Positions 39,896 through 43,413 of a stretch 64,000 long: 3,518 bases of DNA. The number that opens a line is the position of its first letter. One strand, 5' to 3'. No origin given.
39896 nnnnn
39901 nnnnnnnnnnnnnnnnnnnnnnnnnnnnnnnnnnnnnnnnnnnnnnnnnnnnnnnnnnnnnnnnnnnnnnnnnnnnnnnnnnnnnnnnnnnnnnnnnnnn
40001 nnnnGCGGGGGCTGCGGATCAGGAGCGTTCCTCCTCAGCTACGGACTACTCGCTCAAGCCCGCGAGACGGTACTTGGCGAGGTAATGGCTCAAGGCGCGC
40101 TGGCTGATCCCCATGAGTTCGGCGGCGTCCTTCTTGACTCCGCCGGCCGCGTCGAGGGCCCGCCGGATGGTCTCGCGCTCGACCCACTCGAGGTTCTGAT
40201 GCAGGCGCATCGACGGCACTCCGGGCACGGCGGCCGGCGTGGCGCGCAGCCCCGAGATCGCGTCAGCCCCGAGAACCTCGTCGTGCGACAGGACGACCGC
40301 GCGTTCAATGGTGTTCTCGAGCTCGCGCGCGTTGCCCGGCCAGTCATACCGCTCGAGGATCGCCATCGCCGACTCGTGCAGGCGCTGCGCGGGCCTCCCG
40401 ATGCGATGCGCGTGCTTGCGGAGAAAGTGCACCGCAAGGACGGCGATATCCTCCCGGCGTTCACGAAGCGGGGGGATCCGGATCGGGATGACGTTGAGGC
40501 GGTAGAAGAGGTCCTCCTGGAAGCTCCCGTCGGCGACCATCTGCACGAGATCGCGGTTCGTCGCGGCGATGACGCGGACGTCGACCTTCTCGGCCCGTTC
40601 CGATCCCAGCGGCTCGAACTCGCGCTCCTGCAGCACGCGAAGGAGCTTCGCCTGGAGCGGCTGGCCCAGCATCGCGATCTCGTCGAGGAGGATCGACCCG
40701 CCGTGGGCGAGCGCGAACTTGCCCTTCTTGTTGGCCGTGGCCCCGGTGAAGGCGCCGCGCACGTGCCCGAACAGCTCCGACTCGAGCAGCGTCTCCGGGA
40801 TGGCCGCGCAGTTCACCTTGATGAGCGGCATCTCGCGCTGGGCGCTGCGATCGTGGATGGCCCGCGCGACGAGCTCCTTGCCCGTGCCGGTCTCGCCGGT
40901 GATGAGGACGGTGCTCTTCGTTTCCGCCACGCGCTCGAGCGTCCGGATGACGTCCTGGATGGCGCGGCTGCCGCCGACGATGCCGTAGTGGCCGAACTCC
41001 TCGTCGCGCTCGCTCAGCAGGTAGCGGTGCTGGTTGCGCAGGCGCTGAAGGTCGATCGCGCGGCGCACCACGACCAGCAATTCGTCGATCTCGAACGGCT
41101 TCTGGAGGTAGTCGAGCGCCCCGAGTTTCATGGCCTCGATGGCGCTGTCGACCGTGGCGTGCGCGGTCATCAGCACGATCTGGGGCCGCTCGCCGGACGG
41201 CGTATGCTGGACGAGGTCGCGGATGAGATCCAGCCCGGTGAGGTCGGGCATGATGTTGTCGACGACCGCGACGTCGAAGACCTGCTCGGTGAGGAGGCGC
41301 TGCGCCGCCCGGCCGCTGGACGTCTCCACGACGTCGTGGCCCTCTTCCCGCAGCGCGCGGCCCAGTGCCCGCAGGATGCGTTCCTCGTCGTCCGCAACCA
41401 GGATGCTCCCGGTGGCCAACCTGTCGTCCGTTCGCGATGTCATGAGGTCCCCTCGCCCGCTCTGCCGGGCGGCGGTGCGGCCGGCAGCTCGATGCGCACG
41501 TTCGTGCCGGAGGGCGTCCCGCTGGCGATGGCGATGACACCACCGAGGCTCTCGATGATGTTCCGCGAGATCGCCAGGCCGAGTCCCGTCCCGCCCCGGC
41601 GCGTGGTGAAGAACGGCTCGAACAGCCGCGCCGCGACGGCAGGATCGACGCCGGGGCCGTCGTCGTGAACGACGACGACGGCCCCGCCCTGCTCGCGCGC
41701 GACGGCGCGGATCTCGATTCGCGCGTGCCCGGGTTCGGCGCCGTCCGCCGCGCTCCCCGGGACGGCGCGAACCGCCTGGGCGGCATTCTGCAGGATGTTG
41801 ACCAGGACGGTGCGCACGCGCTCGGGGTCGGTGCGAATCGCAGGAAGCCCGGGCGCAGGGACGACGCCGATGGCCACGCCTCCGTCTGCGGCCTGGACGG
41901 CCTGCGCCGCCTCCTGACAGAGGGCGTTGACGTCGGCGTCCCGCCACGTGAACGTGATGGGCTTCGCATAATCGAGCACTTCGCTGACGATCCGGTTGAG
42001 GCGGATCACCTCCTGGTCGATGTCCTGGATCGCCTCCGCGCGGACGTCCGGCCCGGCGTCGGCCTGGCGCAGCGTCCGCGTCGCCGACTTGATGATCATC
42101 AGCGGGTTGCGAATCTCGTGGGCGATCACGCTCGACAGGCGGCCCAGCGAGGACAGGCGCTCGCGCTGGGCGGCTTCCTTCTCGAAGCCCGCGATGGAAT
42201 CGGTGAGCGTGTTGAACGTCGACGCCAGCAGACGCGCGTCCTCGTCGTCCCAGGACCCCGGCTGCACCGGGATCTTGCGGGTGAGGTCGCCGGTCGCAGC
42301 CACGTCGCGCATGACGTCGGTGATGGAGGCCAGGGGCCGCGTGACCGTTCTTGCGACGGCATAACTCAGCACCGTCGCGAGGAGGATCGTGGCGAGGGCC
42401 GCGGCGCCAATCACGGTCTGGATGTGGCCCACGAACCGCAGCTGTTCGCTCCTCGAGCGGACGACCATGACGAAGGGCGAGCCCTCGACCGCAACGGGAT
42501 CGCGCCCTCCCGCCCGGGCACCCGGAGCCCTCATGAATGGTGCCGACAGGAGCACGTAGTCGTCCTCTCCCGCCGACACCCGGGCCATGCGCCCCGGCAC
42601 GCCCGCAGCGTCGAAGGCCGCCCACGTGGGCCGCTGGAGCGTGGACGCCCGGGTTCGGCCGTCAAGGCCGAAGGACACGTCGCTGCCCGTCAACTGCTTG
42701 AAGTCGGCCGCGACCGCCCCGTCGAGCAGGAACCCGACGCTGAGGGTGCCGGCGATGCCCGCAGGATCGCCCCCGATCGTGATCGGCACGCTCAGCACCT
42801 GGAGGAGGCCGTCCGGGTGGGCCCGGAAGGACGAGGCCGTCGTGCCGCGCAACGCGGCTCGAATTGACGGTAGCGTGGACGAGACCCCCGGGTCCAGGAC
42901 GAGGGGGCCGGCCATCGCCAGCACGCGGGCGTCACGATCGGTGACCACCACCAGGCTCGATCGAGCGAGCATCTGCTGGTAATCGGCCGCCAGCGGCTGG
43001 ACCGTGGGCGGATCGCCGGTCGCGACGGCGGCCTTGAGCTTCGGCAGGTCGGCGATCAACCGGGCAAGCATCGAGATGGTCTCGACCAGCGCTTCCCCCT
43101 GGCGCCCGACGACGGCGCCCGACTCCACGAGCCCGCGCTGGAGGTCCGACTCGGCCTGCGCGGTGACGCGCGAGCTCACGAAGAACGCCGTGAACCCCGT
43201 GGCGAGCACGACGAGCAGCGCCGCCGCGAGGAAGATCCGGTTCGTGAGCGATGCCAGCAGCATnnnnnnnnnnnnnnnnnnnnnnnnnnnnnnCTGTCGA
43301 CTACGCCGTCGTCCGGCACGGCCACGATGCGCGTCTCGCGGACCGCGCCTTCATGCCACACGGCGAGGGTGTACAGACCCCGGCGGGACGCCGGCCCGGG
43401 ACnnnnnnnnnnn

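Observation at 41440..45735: One sensor module duplicated in tandem and wired to two different outputs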

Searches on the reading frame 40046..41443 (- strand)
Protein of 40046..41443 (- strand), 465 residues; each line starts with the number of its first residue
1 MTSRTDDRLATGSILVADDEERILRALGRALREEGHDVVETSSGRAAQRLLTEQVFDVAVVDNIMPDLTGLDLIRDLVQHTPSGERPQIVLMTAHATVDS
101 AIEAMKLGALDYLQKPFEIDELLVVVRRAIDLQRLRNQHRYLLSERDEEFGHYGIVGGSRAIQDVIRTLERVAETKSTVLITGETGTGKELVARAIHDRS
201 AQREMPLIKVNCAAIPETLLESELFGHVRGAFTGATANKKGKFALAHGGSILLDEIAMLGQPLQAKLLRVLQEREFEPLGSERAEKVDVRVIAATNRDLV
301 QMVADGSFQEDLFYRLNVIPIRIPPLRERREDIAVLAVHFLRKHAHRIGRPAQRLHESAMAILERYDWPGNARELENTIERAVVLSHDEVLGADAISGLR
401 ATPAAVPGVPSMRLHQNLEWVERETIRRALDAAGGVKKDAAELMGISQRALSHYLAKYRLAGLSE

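Call 9: search_protein_families(library=pfam, proteins=[window:40046-41443:-], max_evalue=0.01)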
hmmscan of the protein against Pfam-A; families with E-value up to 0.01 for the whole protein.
window:40046-41443:- (465 aa): 14 families
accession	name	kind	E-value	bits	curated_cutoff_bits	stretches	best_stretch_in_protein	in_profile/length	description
PF00158.32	Sigma54_activat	-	4.8e-70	235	20.2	1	155-321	1-167/168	Sigma-54 interaction domain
PF00072.30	Response_reg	-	3.6e-26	91.9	30.2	1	14-126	1-110/111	Response regulator receiver domain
PF25601.1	AAA_lid_14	-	3.8e-24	84.7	27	1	327-396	1-70/87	AAA+ ATPase lid domain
PF14532.12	Sigma54_activ_2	-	5.7e-24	85.4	25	1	156-326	1-138/138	Sigma-54 interaction domain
PF07728.20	AAA_5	-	4.5e-09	36.9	22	1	179-297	2-123/139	AAA domain (dynein-related subfamily)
PF02954.25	HTH_8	-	1e-07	32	22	1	418-458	2-42/42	Bacterial regulatory protein, Fis family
PF00004.35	AAA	-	1.2e-05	26.3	21.2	1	179-297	1-110/131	ATPase family associated with various cellular activities (AAA)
PF13401.12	AAA_22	-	0.00031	21.5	27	0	175-214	4-43/130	AAA domain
PF13191.12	AAA_16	-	0.0017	19.3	32.6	1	160-231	7-85/167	AAA ATPase domain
PF13604.12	AAA_30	-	0.0019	18.4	27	0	170-274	11-115/191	AAA domain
PF01078.27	Mg_chelatase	-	0.0027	17.6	20.3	0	234-267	93-126/207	Magnesium chelatase, subunit ChlI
PF13245.12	AAA_19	-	0.003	18.2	25.1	0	174-274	9-117/134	AAA domain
PF05673.19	DUF815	-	0.0046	16.6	23.8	0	155-215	30-92/249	Protein of unknown function (DUF815)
PF20720.3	nSTAND3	-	0.007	16.5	27.2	0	167-210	8-51/155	Novel STAND NTPase 3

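Call 36: search_protein_families(library=ncbifam, proteins=[window:40046-41443:-], max_evalue=0.01)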
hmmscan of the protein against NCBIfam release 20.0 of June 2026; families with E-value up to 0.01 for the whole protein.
window:40046-41443:- (465 aa): 114 families (the best 25 are shown)
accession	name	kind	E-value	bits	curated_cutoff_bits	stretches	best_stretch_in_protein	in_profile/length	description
NF008469.0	PRK11361.1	equivalog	5.9e-134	447.2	714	1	12-459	5-455/461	acetoacetate metabolism transcriptional regulator AtoC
TIGR01818.1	ntrC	equivalog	3.4e-123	411.9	558.6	1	14-398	1-379/463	nitrogen regulation protein NR(I)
TIGR02915.1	PEP_resp_reg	equivalog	1.3e-111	373.6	502.6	1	15-460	2-444/445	PEP-CTERM-box response regulator transcription factor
NF007689.0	PRK10365.1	equivalog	2.8e-110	369.1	760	1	13-453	7-437/441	sigma-54-dependent response regulator transcription factor ZraR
TIGR01817.1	nifA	equivalog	2.3e-107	360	528.85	1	142-396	185-438/534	nif-specific transcriptional activator NifA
NF041946.1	LuxO_transreg_Vib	equivalog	4.7e-105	352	800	1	37-394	22-374/463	quorum-sensing sigma-54 dependent transcriptional regulator LuxO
NF003451.0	PRK05022.1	equivalog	1e-102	344.5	476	1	133-452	166-502/512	nitric oxide reductase transcriptional regulator NorR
NF041552.1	TF_PrdR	equivalog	9.3e-102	341.2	795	1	148-458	264-576/577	sigma-54 dependent transcriptional regulator PrdR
NF008176.1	PRK10923.1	equivalog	1.5e-101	340.4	620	1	11-400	3-386/469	nitrogen regulation protein NR(I)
NF038308.1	RNA_repair_RtcR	equivalog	5e-101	339.1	650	1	91-458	116-516/530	RNA repair transcriptional activator RtcR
NF011695.0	PRK15115.1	equivalog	4.6e-97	325.6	763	1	12-459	7-437/445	two-component system response regulator GlrR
NF051870.1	NAssimRespRegNtrX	equivalog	4.9e-96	322.4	600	1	13-453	3-445/452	nitrogen assimilation response regulator NtrX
NF050807.1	TransRegFlbDCaul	equivalog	1.4e-95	320.9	750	1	72-463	56-443/454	sigma-54-dependent transcriptional regulator FlbD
NF011958.0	PRK15429.1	equivalog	6.6e-93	312.5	830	1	143-451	371-677/692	formate hydrogenlyase transcriptional activator FlhA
NF049963.1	RespRegFlgRCampy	domain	6.1e-89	298.8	750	1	23-460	12-429/429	fla regulon two-component system response regulator FlgR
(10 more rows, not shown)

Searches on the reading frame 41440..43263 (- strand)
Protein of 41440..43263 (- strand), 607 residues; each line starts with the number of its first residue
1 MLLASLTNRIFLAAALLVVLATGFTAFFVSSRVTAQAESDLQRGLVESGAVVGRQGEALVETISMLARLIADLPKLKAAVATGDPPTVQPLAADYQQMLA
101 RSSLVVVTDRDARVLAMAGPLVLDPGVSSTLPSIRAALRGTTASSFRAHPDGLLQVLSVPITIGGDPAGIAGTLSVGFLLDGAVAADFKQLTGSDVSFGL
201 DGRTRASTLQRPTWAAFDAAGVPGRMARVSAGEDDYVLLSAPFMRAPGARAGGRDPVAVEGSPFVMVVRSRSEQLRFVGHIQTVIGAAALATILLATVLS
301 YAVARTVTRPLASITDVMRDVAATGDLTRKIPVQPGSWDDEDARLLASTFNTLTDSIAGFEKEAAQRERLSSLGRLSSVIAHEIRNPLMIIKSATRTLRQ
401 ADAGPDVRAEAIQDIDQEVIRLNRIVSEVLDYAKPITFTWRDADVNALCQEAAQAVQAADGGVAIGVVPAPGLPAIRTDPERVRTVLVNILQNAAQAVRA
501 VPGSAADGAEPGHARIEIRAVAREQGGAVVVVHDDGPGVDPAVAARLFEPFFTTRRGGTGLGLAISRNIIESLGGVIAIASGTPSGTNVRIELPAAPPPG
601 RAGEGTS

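Call 9: search_protein_families(library=pfam, proteins=[window:41440-43263:-], max_evalue=0.01)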
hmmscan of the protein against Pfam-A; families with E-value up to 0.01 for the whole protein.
window:41440-43263:- (607 aa): 4 families
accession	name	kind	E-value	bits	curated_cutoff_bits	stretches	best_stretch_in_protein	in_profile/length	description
PF02518.31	HATPase_c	-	7.4e-23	81.5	26.4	1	479-596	2-110/111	Histidine kinase-, DNA gyrase B-, and HSP90-like ATPase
PF00512.31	HisKA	-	7.2e-13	48.8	26.9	1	373-434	2-62/66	His Kinase A (phospho-acceptor) domain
PF00672.30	HAMP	-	5.2e-06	27.1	25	1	303-335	2-32/53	HAMP domain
PF13581.12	HATPase_c_2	-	0.00012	22.6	27.4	1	510-591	51-125/127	Histidine kinase-like ATPase domain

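Call 36: search_protein_families(library=ncbifam, proteins=[window:41440-43263:-], max_evalue=0.01)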
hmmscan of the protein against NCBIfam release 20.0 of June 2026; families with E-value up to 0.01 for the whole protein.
window:41440-43263:- (607 aa): 74 families (the best 25 are shown)
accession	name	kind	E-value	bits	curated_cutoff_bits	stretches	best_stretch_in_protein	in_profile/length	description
NF008468.0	PRK11360.1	equivalog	7.4e-55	186.4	646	1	360-596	383-609/616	two-component system sensor histidine kinase AtoS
NF007688.0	PRK10364.1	equivalog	3e-43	148.2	479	1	283-595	196-451/460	two-component system sensor histidine kinase ZraS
NF010411.0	PRK13837.1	equivalog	1.8e-35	122.2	647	1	365-597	442-677/828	two-component system VirA-like sensor kinase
NF033092.0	HK_WalK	equivalog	6.9e-27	94.3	725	2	378-594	377-593/594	cell wall metabolism sensor histidine kinase WalK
NF040691.1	MtrAB_MtrB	equivalog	2.1e-26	93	450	1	273-596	178-493/507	MtrAB system histidine kinase MtrB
NF052574.1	HisKinEspCMyxo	equivalog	3.3e-26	91.7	1200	1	366-598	410-640/785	serine histidine kinase EspC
NF053867.1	SprKinKinDBac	equivalog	1.7e-25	89.5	775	1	361-596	274-498/500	sporulation kinase KinD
NF046026.1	HisKinCckACaul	equivalog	2.5e-25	88.7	1000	1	361-596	290-533/678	cell cycle histidine kinase CckA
NF047496.1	HK_LIC11548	equivalog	3.8e-24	85.4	750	1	280-594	272-588/589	LIC_11548 family sensor histidine kinase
NF038348.1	T2SS_HK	subfamily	1.7e-23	82.9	450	1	415-594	401-572/574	histidine kinase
NF052573.1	HisKinEspAMyxo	equivalog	2.8e-23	81.9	1400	1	368-596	379-612/755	serine histidine kinase EspA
NF010076.0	PRK13557.1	subfamily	5.6e-23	81.2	631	1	363-596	153-395/540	histidine kinase famiy protein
NF008293.1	PRK11073.1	equivalog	9.6e-23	81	240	1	363-594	120-346/349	nitrogen regulation protein NR(II)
NF007004.0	PRK09467.1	equivalog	1.2e-22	80.3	415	1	289-595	162-436/440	two-component system sensor histidine kinase EnvZ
TIGR02916.1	PEP_his_kin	equivalog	3.5e-22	78.8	300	1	333-594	433-679/679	XrtA/PEP-CTERM system histidine kinase PrsK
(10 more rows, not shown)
